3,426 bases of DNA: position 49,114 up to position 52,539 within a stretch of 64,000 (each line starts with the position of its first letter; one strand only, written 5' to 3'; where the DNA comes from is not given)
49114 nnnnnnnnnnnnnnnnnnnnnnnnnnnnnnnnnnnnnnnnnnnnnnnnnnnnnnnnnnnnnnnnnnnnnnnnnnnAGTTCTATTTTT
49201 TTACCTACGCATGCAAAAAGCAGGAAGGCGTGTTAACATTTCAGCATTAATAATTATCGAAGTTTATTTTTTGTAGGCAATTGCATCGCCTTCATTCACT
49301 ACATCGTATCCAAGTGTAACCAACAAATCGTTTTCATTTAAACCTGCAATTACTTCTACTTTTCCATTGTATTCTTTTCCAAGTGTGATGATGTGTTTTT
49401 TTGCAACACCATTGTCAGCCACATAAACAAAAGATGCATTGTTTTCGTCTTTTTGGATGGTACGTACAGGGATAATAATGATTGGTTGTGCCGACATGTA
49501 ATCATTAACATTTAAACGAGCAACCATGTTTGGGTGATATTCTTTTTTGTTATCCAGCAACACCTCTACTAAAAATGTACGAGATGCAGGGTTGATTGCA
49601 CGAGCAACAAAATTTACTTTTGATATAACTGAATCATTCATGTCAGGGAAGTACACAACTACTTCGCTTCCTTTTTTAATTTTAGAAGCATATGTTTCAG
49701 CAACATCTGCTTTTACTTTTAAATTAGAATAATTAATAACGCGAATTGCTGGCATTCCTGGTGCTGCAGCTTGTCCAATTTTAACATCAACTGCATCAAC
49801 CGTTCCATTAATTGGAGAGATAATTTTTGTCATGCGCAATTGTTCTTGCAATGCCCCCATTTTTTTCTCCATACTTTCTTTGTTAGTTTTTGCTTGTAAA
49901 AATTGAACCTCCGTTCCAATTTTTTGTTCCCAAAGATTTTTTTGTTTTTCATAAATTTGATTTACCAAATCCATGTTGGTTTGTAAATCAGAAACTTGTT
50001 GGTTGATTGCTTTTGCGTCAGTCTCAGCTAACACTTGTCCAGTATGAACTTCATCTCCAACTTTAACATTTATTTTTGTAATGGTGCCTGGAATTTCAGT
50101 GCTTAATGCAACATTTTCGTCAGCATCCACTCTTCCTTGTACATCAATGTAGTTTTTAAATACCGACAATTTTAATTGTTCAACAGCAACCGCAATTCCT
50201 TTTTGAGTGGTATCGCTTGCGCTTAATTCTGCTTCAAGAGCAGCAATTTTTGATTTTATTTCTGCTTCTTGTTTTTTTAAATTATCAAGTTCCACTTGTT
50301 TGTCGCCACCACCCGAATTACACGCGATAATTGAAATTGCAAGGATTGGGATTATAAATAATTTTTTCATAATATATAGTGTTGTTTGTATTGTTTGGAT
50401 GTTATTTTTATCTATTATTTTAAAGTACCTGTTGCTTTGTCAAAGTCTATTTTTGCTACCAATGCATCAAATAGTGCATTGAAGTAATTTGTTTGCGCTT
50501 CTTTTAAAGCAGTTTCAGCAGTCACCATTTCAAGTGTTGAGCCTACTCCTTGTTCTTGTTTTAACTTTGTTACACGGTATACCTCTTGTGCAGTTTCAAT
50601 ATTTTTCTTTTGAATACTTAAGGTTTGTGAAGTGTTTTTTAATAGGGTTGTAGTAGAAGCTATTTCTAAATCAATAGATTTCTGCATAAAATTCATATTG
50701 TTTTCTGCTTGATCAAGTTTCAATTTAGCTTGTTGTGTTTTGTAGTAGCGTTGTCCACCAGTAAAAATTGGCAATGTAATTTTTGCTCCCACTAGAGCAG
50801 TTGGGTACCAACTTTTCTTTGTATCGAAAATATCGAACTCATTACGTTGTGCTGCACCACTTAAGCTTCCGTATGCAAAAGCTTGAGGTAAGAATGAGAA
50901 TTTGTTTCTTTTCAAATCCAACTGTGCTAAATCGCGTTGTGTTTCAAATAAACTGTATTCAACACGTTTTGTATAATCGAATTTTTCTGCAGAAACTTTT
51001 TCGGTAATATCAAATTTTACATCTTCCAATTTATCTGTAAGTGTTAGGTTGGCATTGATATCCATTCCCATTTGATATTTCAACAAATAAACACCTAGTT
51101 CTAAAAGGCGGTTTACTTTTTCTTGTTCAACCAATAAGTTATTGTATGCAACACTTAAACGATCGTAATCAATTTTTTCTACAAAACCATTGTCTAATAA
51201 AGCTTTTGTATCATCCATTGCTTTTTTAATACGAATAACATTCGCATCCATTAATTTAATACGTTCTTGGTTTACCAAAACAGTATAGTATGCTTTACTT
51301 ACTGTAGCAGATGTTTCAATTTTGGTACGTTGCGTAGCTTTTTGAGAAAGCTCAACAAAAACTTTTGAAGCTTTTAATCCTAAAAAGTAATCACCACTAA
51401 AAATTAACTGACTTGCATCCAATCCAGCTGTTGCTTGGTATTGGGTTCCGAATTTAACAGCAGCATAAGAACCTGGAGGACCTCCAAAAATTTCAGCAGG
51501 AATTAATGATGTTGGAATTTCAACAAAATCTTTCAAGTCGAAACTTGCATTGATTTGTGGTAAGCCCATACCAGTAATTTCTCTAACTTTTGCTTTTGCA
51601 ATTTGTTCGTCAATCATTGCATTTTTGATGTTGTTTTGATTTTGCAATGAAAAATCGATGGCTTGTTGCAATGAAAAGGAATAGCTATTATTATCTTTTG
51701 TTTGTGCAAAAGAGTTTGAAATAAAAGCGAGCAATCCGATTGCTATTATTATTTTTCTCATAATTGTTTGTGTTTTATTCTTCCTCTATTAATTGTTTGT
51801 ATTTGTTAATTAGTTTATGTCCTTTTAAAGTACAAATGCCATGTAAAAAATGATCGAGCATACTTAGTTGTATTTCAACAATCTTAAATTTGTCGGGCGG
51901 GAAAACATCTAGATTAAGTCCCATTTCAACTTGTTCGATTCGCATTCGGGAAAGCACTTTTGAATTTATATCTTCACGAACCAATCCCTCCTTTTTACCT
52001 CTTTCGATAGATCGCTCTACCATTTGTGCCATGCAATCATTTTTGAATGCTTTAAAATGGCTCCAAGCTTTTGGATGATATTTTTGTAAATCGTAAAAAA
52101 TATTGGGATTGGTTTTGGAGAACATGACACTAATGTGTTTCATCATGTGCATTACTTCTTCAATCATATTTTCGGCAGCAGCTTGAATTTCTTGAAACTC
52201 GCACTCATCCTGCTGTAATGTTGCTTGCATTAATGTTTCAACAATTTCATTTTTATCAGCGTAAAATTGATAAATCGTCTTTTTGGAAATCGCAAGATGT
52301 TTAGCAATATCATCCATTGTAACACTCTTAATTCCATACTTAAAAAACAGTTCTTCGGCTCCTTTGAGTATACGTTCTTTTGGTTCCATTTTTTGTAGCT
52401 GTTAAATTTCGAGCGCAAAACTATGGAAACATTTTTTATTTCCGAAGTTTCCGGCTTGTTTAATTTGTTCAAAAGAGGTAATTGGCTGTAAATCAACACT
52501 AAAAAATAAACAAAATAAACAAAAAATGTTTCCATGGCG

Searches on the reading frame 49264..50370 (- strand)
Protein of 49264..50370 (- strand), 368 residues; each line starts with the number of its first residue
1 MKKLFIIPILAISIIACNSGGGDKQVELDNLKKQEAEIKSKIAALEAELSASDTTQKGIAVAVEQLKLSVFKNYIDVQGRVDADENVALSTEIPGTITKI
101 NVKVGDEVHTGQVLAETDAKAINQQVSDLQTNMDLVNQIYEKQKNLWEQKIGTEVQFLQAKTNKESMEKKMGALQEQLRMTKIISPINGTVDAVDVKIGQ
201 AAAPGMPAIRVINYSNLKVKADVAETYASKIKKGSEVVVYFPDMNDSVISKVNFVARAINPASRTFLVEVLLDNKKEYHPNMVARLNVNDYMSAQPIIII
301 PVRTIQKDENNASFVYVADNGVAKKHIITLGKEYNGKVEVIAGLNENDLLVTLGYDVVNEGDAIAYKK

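Call 42: search_protein_families(library=pfam, proteins=[window:49264-50370:-], max_evalue=0.00001)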
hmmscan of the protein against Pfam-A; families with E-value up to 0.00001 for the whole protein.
window:49264-50370:- (368 aa): 3 families
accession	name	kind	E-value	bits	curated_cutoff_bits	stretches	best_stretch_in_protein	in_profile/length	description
PF16576.10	HlyD_D23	-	7.5e-24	84.6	30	1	72-284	3-214/214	Barrel-sandwich domain of CusB or HlyD membrane-fusion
PF13437.12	HlyD_3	-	4.2e-14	53.6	22.2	1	183-276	2-97/106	HlyD family secretion protein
PF13533.13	Biotin_lipoyl_2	-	3.8e-11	42.9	29.8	1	88-116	2-30/32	Biotin-lipoyl like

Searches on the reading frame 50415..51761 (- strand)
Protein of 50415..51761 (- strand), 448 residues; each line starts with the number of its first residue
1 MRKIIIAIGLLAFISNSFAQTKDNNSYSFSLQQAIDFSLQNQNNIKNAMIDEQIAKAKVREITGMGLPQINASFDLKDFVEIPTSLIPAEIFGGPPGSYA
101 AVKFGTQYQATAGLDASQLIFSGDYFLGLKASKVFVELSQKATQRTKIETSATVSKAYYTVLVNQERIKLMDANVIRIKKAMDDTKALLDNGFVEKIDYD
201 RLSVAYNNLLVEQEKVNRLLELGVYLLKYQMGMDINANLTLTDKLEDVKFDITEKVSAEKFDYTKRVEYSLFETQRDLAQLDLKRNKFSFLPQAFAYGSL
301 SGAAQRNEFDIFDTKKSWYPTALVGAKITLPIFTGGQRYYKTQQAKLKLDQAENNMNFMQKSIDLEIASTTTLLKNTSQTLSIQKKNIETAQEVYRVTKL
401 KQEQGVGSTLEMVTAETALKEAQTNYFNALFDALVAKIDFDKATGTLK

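Call 42: search_protein_families(library=pfam, proteins=[window:50415-51761:-], max_evalue=0.00001)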
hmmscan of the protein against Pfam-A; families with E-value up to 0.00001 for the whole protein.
window:50415-51761:- (448 aa): 1 family
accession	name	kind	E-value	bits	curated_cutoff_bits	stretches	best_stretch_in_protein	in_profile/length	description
PF02321.23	OEP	-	2.5e-35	122.4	22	2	273-445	19-187/187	Outer membrane efflux protein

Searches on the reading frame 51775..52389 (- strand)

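Call 42: search_protein_families(library=pfam, proteins=[window:51775-52389:-], max_evalue=0.00001)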
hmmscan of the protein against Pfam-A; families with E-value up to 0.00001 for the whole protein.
window:51775-52389:- (204 aa): 1 family
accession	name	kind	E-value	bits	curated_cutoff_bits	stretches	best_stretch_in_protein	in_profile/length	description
PF00440.29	TetR_N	-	6e-12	45.6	24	1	7-51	1-45/47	Bacterial regulatory proteins, tetR family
